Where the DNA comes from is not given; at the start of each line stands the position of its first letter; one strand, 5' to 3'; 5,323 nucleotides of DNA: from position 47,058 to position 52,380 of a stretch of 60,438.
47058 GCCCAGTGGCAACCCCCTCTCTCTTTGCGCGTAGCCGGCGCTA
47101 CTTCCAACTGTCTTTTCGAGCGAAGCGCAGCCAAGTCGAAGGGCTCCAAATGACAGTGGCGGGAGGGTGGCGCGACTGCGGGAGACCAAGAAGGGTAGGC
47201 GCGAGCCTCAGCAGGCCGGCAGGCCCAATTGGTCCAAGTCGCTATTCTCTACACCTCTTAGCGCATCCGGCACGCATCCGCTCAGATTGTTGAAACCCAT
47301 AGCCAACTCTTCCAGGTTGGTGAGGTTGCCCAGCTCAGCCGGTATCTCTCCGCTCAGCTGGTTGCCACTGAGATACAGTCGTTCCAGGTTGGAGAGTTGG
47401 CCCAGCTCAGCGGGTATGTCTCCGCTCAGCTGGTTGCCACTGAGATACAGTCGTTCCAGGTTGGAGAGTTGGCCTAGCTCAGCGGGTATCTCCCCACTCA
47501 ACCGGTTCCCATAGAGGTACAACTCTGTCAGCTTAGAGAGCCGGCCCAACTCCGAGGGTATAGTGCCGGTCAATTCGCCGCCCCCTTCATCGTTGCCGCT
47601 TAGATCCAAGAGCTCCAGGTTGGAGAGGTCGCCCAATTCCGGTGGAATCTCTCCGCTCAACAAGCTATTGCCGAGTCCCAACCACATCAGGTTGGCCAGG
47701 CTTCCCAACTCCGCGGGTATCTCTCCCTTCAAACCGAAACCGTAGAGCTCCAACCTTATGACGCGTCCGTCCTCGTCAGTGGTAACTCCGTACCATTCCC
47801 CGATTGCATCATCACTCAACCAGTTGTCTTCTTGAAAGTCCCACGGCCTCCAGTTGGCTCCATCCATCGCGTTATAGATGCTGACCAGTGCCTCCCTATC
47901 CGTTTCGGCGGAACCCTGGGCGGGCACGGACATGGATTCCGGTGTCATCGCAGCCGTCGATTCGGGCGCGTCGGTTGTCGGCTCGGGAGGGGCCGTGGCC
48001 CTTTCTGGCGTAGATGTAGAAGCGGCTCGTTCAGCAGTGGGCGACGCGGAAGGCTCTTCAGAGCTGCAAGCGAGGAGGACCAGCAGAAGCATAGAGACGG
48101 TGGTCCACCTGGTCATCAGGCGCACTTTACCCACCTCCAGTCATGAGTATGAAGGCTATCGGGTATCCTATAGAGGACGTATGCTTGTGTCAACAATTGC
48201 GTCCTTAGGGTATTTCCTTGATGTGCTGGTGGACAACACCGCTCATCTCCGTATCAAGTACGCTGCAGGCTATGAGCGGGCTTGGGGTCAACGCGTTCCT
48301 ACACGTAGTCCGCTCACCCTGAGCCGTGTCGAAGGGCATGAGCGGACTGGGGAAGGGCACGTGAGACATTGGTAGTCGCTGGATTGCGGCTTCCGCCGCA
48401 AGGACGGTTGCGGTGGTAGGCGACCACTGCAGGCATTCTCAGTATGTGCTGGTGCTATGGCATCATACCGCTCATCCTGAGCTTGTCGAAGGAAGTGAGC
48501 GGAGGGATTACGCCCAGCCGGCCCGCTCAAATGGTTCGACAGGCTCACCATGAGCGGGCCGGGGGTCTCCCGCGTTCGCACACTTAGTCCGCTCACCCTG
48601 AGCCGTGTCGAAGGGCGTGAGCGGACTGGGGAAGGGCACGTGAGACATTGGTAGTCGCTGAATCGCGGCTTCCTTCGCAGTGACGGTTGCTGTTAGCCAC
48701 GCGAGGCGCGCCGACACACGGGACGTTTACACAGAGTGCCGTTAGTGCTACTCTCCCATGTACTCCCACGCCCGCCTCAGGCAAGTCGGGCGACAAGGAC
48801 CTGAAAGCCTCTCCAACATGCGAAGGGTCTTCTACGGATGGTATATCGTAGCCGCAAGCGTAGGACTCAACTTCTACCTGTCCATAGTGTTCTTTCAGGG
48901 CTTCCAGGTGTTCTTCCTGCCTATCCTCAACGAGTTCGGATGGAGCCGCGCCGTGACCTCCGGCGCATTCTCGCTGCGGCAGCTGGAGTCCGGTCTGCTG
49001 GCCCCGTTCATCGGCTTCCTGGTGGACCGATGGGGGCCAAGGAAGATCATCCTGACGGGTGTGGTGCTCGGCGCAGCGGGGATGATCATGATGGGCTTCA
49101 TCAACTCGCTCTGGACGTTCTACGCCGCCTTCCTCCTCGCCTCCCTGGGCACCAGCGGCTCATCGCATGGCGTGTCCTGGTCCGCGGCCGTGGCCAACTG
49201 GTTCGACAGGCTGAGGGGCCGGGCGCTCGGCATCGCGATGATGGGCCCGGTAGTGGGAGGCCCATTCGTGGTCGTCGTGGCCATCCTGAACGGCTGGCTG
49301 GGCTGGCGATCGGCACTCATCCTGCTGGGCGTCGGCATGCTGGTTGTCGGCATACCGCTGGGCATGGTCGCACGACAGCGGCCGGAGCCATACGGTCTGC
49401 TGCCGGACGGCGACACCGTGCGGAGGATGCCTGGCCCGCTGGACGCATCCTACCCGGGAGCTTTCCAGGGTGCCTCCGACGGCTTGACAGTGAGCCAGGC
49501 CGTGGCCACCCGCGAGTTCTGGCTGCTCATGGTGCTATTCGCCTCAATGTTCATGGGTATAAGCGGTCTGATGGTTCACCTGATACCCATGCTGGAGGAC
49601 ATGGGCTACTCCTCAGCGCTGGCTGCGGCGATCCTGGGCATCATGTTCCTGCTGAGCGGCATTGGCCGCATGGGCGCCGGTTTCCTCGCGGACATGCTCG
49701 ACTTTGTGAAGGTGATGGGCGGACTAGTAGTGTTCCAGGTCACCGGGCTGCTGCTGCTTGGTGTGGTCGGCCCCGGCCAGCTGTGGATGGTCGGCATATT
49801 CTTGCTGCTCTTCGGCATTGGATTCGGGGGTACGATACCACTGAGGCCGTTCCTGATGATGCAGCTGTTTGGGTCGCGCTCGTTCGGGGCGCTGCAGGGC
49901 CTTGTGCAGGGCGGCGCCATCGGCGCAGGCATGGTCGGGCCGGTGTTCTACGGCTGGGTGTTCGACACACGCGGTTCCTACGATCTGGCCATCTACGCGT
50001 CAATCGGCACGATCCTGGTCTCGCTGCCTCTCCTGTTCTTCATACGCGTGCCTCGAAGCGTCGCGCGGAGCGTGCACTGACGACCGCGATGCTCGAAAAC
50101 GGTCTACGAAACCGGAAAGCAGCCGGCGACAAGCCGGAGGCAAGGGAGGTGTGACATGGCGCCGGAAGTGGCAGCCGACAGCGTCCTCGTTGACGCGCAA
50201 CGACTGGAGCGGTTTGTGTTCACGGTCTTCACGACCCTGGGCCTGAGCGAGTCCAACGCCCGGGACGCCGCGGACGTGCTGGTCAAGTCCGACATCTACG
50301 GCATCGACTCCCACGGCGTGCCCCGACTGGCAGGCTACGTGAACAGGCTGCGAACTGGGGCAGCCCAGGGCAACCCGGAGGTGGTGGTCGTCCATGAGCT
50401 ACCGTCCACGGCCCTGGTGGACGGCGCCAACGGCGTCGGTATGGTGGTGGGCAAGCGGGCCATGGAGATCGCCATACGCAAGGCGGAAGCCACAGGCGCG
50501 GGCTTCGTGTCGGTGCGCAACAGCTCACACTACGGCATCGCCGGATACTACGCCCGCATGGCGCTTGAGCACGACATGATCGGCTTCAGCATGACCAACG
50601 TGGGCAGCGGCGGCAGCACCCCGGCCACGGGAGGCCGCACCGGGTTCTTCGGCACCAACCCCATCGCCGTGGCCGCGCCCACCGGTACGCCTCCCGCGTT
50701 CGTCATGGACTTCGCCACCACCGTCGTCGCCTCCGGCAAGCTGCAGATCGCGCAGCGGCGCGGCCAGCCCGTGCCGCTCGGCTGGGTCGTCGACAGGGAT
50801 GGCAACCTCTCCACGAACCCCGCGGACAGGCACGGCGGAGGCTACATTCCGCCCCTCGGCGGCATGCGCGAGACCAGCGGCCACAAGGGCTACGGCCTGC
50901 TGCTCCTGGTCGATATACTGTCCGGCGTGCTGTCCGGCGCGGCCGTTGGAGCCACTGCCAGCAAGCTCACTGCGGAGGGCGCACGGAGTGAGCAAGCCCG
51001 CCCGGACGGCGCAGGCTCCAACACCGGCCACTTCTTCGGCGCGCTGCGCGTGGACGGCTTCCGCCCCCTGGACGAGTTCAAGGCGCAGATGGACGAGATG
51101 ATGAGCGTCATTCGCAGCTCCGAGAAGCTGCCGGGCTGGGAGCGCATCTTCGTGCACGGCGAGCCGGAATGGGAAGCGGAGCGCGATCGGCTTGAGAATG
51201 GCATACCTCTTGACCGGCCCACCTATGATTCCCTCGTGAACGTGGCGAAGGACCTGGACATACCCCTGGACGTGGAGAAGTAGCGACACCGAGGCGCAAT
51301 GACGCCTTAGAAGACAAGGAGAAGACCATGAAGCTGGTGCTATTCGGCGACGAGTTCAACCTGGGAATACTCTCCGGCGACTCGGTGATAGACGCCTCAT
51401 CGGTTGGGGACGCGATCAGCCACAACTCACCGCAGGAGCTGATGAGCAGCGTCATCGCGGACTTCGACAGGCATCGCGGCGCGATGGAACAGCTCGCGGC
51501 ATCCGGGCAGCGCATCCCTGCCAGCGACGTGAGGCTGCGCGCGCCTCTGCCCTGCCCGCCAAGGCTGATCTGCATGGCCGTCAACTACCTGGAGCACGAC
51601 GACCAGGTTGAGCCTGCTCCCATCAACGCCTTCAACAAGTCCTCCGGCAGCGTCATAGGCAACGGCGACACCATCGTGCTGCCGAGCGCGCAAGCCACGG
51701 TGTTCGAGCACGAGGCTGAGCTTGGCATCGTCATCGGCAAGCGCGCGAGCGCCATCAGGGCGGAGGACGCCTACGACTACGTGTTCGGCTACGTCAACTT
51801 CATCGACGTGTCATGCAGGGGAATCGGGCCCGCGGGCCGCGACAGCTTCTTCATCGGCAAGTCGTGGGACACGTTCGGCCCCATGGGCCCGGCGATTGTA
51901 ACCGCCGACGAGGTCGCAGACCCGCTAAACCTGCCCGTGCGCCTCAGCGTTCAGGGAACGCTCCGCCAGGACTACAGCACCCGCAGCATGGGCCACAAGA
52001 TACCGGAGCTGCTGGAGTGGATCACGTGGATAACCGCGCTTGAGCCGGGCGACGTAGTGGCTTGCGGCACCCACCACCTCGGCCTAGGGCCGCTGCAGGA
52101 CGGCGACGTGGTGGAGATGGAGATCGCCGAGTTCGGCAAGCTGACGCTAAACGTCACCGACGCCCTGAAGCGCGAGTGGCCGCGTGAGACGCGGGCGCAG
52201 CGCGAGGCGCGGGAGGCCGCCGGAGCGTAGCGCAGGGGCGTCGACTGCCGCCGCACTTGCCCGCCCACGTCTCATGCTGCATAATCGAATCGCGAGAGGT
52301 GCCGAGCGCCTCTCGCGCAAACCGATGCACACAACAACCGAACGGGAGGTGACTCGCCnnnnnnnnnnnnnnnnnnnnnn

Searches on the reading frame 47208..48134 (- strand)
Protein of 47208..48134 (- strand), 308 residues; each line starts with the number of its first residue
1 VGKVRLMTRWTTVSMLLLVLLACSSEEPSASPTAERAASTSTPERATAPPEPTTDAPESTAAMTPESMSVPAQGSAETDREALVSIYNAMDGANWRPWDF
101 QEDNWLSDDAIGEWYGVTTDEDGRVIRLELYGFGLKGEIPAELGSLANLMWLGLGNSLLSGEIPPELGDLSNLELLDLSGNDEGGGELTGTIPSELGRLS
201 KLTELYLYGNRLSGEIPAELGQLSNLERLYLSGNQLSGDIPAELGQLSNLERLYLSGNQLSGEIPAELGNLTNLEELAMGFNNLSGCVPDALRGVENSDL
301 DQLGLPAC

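Call 61: search_protein_families(library=pfam, proteins=[window:47208-48134:-], max_evalue=0.001)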
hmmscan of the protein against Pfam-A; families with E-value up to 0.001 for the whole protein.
window:47208-48134:- (308 aa): 7 families
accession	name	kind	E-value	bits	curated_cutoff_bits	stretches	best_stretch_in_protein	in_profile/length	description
PF00560.39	LRR_1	-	3.2e-24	80.2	20.6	1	249-271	1-23/23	Leucine Rich Repeat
PF12799.13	LRR_4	-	8.5e-20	70.8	27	2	201-240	2-39/44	Leucine Rich repeats (2 copies)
PF23598.1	LRR_14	-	1.7e-16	60.4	40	2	191-285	61-152/353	Leucine-rich repeat region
PF13855.12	LRR_8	-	2.4e-16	59.7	27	1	201-260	2-61/61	Leucine rich repeat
PF23211.1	LRR_LRWD1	-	2.1e-06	28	28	1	193-259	35-97/190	Leucine-rich repeat and WD repeat-containing protein 1, LRR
PF25019.1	LRR_R13L1-DRL21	-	7.1e-06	26.4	27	0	192-232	84-125/127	R13L1/DRL21 LRRs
PF13516.12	LRR_6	-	5.1e-05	23.5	23.4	0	248-263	3-18/24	Leucine Rich repeat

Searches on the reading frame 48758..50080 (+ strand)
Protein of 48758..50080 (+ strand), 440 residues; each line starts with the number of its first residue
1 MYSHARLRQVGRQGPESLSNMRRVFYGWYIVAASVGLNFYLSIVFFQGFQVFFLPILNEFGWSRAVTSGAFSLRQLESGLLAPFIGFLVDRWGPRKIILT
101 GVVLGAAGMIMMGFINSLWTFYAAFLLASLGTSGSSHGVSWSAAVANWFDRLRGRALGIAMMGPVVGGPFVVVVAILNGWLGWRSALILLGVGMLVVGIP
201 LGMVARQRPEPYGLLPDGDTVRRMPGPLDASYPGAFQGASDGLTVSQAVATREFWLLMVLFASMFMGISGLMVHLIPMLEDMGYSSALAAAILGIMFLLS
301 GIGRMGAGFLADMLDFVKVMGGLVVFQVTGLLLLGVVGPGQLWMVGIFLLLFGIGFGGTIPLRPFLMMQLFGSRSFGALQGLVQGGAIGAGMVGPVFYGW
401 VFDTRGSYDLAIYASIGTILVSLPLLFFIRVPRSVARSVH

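Call 61: search_protein_families(library=pfam, proteins=[window:48758-50080:+], max_evalue=0.001)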
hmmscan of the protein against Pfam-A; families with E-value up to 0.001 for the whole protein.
window:48758-50080:+ (440 aa): 1 family
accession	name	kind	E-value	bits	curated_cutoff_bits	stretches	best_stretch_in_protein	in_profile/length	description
PF07690.21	MFS_1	-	3.5e-37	128.6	33.4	2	42-383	7-335/347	Major Facilitator Superfamily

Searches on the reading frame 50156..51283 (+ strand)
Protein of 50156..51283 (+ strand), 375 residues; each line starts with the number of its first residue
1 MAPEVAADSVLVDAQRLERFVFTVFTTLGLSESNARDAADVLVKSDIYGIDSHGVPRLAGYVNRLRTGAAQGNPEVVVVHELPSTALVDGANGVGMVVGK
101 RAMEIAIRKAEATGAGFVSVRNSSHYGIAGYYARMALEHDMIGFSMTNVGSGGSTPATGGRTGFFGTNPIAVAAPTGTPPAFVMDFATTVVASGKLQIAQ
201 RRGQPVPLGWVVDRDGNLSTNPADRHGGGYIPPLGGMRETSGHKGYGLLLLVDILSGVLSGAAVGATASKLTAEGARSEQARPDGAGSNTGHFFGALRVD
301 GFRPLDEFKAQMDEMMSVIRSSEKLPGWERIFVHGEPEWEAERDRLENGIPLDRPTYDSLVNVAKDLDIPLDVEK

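Call 61: search_protein_families(library=pfam, proteins=[window:50156-51283:+], max_evalue=0.001)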
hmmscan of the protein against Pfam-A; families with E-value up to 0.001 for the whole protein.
window:50156-51283:+ (375 aa): 1 family
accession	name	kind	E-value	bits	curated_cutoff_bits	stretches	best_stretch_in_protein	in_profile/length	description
PF02615.19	Ldh_2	-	2.4e-114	382.4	38.8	1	12-360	1-332/333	Malate/L-lactate dehydrogenase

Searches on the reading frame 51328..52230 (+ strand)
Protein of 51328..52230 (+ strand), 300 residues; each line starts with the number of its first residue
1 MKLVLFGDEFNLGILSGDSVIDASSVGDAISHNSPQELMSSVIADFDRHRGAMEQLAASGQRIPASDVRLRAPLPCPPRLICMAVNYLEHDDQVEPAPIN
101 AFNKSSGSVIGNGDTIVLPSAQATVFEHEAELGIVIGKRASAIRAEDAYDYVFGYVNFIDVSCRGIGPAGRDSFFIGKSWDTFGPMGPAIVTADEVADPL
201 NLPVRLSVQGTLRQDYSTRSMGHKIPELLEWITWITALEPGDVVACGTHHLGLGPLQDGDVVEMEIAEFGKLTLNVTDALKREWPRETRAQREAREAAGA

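Call 61: search_protein_families(library=pfam, proteins=[window:51328-52230:+], max_evalue=0.001)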
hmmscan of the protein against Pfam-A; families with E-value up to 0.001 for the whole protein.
window:51328-52230:+ (300 aa): 1 family
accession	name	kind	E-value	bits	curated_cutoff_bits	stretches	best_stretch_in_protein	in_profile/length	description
PF01557.24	FAA_hydrolase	-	2.8e-50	171.4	23.9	1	80-276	2-213/214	Fumarylacetoacetate (FAA) hydrolase C-terminal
